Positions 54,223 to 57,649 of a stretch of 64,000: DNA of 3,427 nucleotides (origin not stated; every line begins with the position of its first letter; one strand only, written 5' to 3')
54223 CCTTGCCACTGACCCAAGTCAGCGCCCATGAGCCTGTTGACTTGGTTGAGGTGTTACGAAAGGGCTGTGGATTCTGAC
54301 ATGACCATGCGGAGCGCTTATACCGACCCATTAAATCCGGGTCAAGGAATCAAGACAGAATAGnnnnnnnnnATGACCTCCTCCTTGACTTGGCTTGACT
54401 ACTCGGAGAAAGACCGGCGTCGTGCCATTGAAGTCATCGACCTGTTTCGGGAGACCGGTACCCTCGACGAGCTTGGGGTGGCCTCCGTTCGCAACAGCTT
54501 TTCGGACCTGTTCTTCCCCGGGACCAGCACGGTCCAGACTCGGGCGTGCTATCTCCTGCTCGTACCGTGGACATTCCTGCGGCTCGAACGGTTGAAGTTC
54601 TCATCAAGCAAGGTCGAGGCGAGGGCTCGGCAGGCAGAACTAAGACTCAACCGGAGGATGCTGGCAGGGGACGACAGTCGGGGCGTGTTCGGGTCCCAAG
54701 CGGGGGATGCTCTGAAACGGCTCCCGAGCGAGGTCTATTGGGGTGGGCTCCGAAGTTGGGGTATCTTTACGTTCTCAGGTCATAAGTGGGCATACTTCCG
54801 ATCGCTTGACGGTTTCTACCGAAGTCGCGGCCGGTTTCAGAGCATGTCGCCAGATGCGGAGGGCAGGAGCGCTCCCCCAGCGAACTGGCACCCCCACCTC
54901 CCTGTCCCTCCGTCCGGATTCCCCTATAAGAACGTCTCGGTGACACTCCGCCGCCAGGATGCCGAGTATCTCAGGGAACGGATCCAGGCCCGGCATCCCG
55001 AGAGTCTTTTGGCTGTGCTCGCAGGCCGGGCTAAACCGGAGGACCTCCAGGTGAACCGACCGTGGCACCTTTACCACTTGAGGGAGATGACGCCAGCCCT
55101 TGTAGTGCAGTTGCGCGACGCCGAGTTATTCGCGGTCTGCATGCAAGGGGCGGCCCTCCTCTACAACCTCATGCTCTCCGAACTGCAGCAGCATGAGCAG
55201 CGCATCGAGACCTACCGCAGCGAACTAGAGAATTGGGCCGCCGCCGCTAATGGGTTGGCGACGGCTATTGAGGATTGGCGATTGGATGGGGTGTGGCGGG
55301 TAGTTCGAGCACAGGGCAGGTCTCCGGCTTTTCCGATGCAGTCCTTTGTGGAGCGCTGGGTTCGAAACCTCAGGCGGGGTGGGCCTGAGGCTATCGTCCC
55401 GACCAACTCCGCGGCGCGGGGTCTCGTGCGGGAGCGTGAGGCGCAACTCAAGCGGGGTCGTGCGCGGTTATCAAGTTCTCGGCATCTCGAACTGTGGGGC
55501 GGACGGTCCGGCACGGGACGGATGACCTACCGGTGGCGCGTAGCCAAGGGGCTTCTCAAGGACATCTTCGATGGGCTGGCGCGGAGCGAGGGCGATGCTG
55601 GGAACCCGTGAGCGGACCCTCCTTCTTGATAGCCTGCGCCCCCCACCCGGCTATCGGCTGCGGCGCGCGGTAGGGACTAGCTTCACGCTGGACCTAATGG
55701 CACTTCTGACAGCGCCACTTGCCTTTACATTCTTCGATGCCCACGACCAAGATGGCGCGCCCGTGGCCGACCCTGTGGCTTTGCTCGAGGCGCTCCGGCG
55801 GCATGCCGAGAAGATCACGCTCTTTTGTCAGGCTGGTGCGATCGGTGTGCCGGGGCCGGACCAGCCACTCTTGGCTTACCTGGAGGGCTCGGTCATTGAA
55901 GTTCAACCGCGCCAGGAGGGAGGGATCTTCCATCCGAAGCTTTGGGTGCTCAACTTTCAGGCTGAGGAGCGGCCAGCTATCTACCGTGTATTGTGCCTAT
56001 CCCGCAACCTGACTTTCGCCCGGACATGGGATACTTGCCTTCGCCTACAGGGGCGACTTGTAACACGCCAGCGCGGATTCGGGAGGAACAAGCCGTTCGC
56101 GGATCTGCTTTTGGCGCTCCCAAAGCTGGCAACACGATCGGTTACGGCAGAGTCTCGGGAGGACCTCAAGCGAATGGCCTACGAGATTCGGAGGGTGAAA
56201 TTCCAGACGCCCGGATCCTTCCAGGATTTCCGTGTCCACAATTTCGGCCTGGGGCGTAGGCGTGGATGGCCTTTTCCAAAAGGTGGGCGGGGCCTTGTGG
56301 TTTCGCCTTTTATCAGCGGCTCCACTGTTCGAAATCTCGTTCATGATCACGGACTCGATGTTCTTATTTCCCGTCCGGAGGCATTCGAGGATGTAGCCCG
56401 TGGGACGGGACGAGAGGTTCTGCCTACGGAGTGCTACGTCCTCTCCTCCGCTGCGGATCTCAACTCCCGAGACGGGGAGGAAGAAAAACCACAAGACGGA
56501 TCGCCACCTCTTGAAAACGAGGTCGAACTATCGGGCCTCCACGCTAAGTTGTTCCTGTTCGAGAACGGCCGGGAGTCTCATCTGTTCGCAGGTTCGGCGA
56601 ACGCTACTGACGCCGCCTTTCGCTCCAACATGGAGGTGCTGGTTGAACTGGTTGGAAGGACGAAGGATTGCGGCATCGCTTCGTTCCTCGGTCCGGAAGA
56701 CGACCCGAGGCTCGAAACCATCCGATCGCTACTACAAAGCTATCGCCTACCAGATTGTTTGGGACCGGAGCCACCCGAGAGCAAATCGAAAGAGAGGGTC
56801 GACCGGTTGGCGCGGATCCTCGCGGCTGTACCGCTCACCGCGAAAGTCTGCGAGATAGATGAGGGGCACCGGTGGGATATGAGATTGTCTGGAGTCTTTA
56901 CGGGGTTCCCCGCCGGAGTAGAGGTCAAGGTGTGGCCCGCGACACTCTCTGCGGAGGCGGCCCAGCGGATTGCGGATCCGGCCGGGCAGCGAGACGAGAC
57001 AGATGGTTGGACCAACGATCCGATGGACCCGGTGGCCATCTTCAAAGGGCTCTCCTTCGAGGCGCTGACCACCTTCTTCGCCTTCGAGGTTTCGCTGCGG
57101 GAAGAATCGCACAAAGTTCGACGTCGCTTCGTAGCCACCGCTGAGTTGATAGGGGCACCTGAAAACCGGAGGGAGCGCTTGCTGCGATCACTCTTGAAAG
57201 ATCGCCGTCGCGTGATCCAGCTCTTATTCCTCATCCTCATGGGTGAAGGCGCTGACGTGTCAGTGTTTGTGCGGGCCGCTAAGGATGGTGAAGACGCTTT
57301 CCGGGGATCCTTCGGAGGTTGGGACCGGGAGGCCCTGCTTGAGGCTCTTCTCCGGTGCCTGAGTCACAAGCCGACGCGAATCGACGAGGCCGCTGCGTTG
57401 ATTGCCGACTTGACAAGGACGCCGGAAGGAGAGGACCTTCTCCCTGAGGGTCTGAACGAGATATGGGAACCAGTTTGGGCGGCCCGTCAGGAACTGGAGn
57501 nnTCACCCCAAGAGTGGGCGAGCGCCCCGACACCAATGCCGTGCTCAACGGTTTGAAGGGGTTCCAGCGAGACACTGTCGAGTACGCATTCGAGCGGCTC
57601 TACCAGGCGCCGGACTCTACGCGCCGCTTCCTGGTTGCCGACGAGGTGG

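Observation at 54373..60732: Three-gene operon (unknown 412-aa protein, dual-HKD PLD nuclease, split SNF2/RapA-like helicase): candidate undescribed anti-phage defense system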

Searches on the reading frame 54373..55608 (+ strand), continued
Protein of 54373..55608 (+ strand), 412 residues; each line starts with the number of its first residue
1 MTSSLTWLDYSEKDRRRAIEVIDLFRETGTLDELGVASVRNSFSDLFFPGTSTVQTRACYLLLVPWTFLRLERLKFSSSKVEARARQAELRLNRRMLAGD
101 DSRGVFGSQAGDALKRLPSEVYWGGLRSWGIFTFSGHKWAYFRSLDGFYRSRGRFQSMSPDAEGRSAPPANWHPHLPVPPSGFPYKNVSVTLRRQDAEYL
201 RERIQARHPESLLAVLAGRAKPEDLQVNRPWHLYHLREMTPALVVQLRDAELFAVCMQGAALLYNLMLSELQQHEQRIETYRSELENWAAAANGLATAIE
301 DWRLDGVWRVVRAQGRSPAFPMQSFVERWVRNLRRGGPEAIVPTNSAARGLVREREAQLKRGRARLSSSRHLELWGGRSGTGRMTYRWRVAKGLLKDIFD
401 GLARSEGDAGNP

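Call 60: predict_structure(alignment_id=A2)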
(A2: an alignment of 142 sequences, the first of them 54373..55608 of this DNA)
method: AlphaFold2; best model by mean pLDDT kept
length: 412 residues; sequences in the alignment: 142
mean_pLDDT: 91.5   pTM: 0.89
mean pLDDT of the five models: 91.5, 91.4, 91.3, 91.3, 90.9
residues with pLDDT >= 90: 341; 70-90: 35; 50-70: 25; < 50: 11
segments of 3 or more residues with pLDDT < 50: 1-9
pLDDT, mean of each block of 10 residues (from residue 1): 43 64 55 92 98 95 98 98 98 95 94 94 97 96 98 90 84 97 93 97 98 93 92 91 97 98 97 97 97 97 98 95 98 95 90 97 96 92 95 97 78 41
secondary structure, 60 per line:
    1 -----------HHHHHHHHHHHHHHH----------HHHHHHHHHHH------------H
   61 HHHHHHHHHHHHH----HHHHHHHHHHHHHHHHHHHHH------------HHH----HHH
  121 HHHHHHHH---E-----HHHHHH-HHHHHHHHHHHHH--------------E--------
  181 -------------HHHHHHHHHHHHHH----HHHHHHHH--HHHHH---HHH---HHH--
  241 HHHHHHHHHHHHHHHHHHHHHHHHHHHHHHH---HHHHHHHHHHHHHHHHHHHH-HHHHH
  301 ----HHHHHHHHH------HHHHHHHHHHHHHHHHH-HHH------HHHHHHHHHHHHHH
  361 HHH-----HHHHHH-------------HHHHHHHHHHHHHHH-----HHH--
elements in order: H12-26 H37-47 H60-73 H78-98 H118-128 H138-143 H145-157 H194-207 H212-219 H222-226 H241-271 H275-294 H296-300 H305-313 H320-336 H347-363 H369-374 H388-402

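Call 69: fold_search(model_id=the predicted structure, library=pdb)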
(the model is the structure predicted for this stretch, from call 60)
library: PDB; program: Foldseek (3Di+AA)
matches with E <= 10: 73; with E <= 0.001: 0
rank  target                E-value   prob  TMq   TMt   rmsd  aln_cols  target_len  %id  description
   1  4ltz                  1.6e+00  0.05  0.13  0.14  23.9       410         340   15  F95M Epi-isozizaene synthase: Complex with Mg, inorganic pyrophosphate and benzyl triethyl ammonium cation (released 2013-12-18)
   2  8su5                  1.7e+00  0.05  0.12  0.14  22.7       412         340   14  F198T epi-Isozizaene Synthase: complex with 3 Mg2+, inorganic pyrophosphate, and benzyl triethyl ammonium cation (released 2023-07-26)
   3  6bpl_B                1.8e+00  0.04  0.11  0.08  28.4       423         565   12  E. coli MsbA in complex with LPS and inhibitor G907 (released 2018-05-02)
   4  5vrc_D                2.5e+00  0.05  0.11  0.17  20.3       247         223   10  Crystal structure for Methylobacterium extorquens PqqC (truncation of natural CD fusion) (released 2018-05-16)
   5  7ph3_A                2.7e+00  0.02  0.11  0.08  27.8       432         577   12  AMP-PNP bound nanodisc reconstituted MsbA with nanobodies, spin-labeled at position A60C (released 2022-08-24)
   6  8vp9_B                3.2e+00  0.01  0.09  0.07  26.0       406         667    9  Cryo-EM structure of the cysteine-free ABC transporter PCAT1 bound with ADP and Substrate (released 2024-10-30)
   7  6raf_B                3.3e+00  0.02  0.11  0.09  29.6       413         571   12  Heterodimeric ABC exporter TmrAB in inward-facing narrow conformation under turnover conditions (released 2019-07-31)
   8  6ram_B                4.0e+00  0.03  0.13  0.10  28.0       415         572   14  Heterodimeric ABC exporter TmrAB under turnover conditions in asymmetric unlocked return conformation with wider opene (released 2019-07-31)
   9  9c7l_B                4.0e+00  0.02  0.12  0.13  24.9       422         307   11  Crystal structure of pentalenene synthase variant F76A complexed with 2-fluorofarnesyl diphosphate (released 2024-11-06)
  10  5jr9_C                4.3e+00  0.10  0.15  0.29  18.2       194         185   12  Crystal structure of apo-NeC3PO (released 2016-09-28)
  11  5vrd_B                4.3e+00  0.05  0.14  0.23  18.4       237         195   12  Crystal structure for Methylobacterium extorquens PqqCD (natural fusion) (released 2018-05-16)
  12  6bpl_A                4.5e+00  0.02  0.10  0.08  28.3       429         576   14  E. coli MsbA in complex with LPS and inhibitor G907 (released 2018-05-02)
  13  6erq_B                4.5e+00  0.01  0.11  0.06  28.5       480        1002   12  Structure of the human mitochondrial transcription initiation complex at the HSP promoter (released 2017-11-15)
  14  4ayt                  4.9e+00  0.03  0.11  0.09  19.0       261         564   14  STRUCTURE OF THE HUMAN MITOCHONDRIAL ABC TRANSPORTER, ABCB10 (released 2012-07-11)
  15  6m98                  4.9e+00  0.02  0.08  0.13  19.6       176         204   15  Crystal structure of the high-affinity copper transporter Ctr1 in complex with Cu(I) (released 2019-04-03)
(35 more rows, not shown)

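Call 71: search_dna_similar(query=window:54373-55608:+, collection=plasmids, mode=protein, max_rows=12)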
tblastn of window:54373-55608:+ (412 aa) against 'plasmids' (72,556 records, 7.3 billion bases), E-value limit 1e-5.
Records with a match: 48; places in all: 48; records where one place covers at least 80% of the query: 36.
Best place of each record, by identity: <60% 48.
By first word of the organism name: Cronobacter 21; Bradyrhizobium 8; Rhizobium 3; Mesorhizobium 2; Agrobacterium 2; Shinella 2; Methylocystis 2; Halomarina 1; Ralstonia 1; Niveispirillum 1; and 5 more.
By predicted mobility (MOB-suite, as given by PLSDB): non-mobilizable 29; conjugative 16; mobilizable 3.
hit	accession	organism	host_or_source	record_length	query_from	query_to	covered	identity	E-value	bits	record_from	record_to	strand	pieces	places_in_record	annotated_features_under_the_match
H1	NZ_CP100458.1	Halomarina sp. BND7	cell culture,sediment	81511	3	402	97%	41.2%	2e-80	277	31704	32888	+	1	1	DUF6361 family protein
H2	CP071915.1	Ralstonia solanacearum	Pogostemon cablin,Single strain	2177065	3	398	96%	39.3%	2e-66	236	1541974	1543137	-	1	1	hypothetical protein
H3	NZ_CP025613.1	Niveispirillum cyanobacteriorum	sing cell,cyanobacterial aggregates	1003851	3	398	96%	38.6%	8e-65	231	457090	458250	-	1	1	none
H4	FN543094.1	Cronobacter turicensis z3032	-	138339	1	402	98%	37.8%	1e-73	257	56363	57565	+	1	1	hypothetical protein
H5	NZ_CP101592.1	Cronobacter dublinensis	Cereal-based food (noodle) for infant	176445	1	406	99%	37.3%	6e-76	263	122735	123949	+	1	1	DUF6361 family protein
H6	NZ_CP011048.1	Cronobacter sakazakii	infants,primary hospital lab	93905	1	404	98%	37.0%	3e-75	262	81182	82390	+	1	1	DUF6361 family protein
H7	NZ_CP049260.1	Cronobacter sakazakii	Homo sapiens,feces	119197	1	404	98%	37.0%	3e-75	262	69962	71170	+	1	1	DUF6361 family protein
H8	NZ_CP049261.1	Cronobacter sakazakii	Homo sapiens,feces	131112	1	404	94%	38.5%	2e-59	277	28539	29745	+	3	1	none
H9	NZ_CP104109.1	Cronobacter sakazakii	Bos taurus,rectoanal junction ...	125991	1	404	98%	36.8%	4e-74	258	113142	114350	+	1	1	DUF6361 family protein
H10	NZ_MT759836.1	Cronobacter sakazakii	-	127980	1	404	98%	36.8%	4e-74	258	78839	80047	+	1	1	DUF6361 family protein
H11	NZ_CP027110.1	Cronobacter sakazakii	Homo sapiens,feces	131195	1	404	98%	36.8%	4e-74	258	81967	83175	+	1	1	DUF6361 family protein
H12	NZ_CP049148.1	Cronobacter sakazakii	Homo sapiens,Dyalisis liquid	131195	1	404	98%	36.8%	4e-74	258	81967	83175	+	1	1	DUF6361 family protein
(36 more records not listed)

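Call 72: search_dna_similar(query=window:54373-55608:+, collection=phages, mode=protein, max_rows=8)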
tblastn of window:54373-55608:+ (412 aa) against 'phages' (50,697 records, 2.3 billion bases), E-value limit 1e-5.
Records with a match: 1; places in all: 1; records where one place covers at least 80% of the query: 0.
Best place of each record, by identity: <60% 1.
By first word of the organism name: Bacteriophage 1.
By host as written in the record: - 1.
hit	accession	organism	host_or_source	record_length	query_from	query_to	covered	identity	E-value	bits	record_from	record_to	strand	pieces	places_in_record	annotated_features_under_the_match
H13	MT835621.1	Bacteriophage sp.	human fecal samples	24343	5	246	59%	31.5%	2e-26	117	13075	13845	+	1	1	record has no annotation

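Call 73: get_annotated_region(hit=H6, flank=9000)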
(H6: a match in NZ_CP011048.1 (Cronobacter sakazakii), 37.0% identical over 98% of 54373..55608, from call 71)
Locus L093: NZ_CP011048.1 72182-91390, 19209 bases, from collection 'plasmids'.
description: Cronobacter sakazakii strain ATCC 29544 plasmid CSK29544_1p, complete sequence
organism: Cronobacter sakazakii (NCBI taxid 28141)
taxonomy: Bacteria; Pseudomonadota; Gammaproteobacteria; Enterobacterales; Enterobacteriaceae; Cronobacter; Cronobacter sakazakii
host: -; source: infants,primary hospital lab; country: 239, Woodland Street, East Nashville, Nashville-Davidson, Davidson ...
typing (MOB-suite, as given by PLSDB): non-mobilizable; replicon IncFIB,rep_cluster_574
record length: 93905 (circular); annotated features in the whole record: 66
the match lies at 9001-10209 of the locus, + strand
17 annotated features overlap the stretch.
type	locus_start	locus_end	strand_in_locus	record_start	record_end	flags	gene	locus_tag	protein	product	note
CDS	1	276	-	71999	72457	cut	-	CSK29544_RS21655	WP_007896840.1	hypothetical protein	-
CDS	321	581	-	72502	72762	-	-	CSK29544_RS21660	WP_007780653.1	DUF2534 family protein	-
CDS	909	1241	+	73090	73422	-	-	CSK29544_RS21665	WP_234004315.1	hypothetical protein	-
CDS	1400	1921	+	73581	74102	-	-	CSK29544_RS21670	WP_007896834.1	SMI1/KNR4 family protein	GO:0042546 - cell wall biogenesis [Evidence IEA]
CDS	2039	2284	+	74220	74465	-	-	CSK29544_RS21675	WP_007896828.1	YmjA family protein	-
CDS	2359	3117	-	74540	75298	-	-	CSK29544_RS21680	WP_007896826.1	ABC transporter ATP-binding protein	-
CDS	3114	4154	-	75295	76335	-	-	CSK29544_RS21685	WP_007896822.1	iron chelate uptake ABC transporter family permease subunit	-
CDS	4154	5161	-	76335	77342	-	-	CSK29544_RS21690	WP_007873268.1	ABC transporter substrate-binding protein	-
CDS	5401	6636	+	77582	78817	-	-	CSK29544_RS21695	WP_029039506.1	MFS transporter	GO:0055085 - transmembrane transport [Evidence IEA]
CDS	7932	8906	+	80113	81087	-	-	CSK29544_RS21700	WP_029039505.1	tyrosine-type recombinase/integrase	GO:0015074 - DNA integration [Evidence IEA]; GO:0006310 - DNA recombination [Evidence IEA]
CDS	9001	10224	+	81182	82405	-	-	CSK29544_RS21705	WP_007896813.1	DUF6361 family protein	-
CDS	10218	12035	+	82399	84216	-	-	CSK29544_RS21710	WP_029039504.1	phospholipase D family protein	-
CDS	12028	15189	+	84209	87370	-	-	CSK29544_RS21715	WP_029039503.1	helicase-related protein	-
CDS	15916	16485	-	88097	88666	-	-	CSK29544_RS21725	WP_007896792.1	histidine phosphatase family protein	-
CDS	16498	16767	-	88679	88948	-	-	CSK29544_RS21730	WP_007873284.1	hypothetical protein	-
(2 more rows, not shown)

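Call 74: get_annotated_region(hit=H1, flank=9000)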
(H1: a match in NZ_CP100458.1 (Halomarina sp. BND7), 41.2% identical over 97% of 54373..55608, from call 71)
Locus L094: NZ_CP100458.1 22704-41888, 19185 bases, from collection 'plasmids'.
description: Halomarina sp. BND7 plasmid unnamed4, complete sequence
organism: Halomarina sp. BND7 (NCBI taxid 2961599)
taxonomy: Archaea; Euryarchaeota; Halobacteria; Halobacteriales; Haloarculaceae; Halomarina; Halomarina sp. BND7
host: -; source: cell culture,sediment; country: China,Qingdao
typing (MOB-suite, as given by PLSDB): non-mobilizable
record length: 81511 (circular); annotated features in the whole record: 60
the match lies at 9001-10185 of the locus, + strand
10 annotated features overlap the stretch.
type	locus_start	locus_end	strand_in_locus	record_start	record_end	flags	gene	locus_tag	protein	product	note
CDS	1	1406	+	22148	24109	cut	-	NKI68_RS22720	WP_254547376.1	transfer complex protein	-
CDS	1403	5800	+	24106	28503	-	-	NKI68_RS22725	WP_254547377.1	conjugal transfer protein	-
CDS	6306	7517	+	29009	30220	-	-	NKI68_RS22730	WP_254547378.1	hypothetical protein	-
CDS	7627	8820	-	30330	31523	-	-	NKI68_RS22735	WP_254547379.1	HNH endonuclease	-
CDS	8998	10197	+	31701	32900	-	-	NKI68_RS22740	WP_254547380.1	DUF6361 family protein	-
CDS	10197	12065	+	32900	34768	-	-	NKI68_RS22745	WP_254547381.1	phospholipase D family protein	-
CDS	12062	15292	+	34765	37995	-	-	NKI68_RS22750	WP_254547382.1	DEAD/DEAH box helicase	-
CDS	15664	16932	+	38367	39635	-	-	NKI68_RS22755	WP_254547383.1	hypothetical protein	-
CDS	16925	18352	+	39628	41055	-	-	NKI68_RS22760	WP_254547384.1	hypothetical protein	-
CDS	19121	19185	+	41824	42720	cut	-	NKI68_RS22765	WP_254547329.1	DNA-binding protein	-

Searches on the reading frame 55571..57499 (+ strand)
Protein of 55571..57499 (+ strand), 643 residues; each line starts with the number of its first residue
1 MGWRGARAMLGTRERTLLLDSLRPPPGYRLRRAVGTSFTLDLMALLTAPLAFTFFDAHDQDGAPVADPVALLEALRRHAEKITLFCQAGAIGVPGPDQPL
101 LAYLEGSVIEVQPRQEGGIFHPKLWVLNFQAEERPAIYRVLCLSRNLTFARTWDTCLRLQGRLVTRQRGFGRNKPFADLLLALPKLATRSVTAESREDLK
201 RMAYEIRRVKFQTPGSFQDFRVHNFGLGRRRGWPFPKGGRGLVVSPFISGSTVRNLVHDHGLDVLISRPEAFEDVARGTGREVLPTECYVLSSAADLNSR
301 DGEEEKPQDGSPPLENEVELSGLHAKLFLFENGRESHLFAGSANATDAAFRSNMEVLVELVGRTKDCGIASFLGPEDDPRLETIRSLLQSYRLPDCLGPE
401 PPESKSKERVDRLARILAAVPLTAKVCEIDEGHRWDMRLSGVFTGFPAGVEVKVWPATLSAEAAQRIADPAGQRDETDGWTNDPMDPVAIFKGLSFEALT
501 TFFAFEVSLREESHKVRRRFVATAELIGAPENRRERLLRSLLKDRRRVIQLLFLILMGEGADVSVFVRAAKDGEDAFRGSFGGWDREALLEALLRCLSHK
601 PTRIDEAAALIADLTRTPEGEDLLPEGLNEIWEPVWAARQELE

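Call 3: search_protein_families(library=padloc, proteins=[window:55571-57499:+], max_evalue=0.01)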
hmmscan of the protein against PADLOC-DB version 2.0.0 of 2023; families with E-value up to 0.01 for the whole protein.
window:55571-57499:+ (643 aa): 1 family
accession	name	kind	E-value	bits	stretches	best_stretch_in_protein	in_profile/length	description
PDLC03829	ZacB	-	5.1e-163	542.1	1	9-641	1-583/586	-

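Call 4: search_protein_families(library=pfam, proteins=[window:55571-57499:+], max_evalue=0.01)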
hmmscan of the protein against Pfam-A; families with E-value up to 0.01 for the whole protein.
window:55571-57499:+ (643 aa): 1 family
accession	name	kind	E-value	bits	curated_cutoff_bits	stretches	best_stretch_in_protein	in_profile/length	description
PF13091.12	PLDc_2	-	0.00022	21.5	27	1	321-361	79-116/132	PLD-like domain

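Call 5: search_protein_families(library=ncbifam, proteins=[window:55571-57499:+], max_evalue=0.01)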
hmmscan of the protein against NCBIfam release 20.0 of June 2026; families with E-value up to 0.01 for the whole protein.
window:55571-57499:+ (643 aa): 1 family
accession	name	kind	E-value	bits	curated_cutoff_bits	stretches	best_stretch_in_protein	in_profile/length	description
NF038319.1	DISARM_DrmC_I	equivalog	0.0016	18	133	1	321-358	182-216/236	DISARM system phospholipase D-like protein DrmC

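Call 17: search_solved_structures(query=window:55595-57499:+, max_evalue=0.01)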
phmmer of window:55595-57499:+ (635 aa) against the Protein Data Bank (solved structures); distinct sequences matched with E-value up to 0.01: 0.

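Call 51: search_solved_structures(query=window:55595-57499:+, max_evalue=10)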
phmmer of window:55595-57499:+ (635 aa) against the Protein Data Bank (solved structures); distinct sequences matched with E-value up to 10: 1.
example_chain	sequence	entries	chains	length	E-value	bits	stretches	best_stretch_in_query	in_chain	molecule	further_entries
2qr3_A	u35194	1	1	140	1.9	10.1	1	535-591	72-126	Two-component system response regulator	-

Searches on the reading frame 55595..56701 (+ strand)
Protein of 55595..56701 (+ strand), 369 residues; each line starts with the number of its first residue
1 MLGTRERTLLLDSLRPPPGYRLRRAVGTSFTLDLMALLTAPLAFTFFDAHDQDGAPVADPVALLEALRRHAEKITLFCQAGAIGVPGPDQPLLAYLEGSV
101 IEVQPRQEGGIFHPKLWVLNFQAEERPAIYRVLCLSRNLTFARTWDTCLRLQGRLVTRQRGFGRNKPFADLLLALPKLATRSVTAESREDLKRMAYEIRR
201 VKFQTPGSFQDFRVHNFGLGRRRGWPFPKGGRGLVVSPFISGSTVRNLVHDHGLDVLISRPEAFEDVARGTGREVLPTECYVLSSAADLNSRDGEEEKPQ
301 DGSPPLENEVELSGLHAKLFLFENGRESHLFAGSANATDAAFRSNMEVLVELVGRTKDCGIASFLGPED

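Call 64: search_protein_families(library=pfam, proteins=[window:55595-56701:+], max_evalue=10)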
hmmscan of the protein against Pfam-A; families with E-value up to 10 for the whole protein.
window:55595-56701:+ (369 aa): 2 families
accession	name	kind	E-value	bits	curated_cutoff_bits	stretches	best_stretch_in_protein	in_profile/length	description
PF13091.12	PLDc_2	-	9.4e-05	22.7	27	1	313-353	79-116/132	PLD-like domain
PF09565.16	RE_NgoFVII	-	0.17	11.6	23.8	1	315-353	93-133/162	NgoFVII restriction endonuclease N-terminal PLD domain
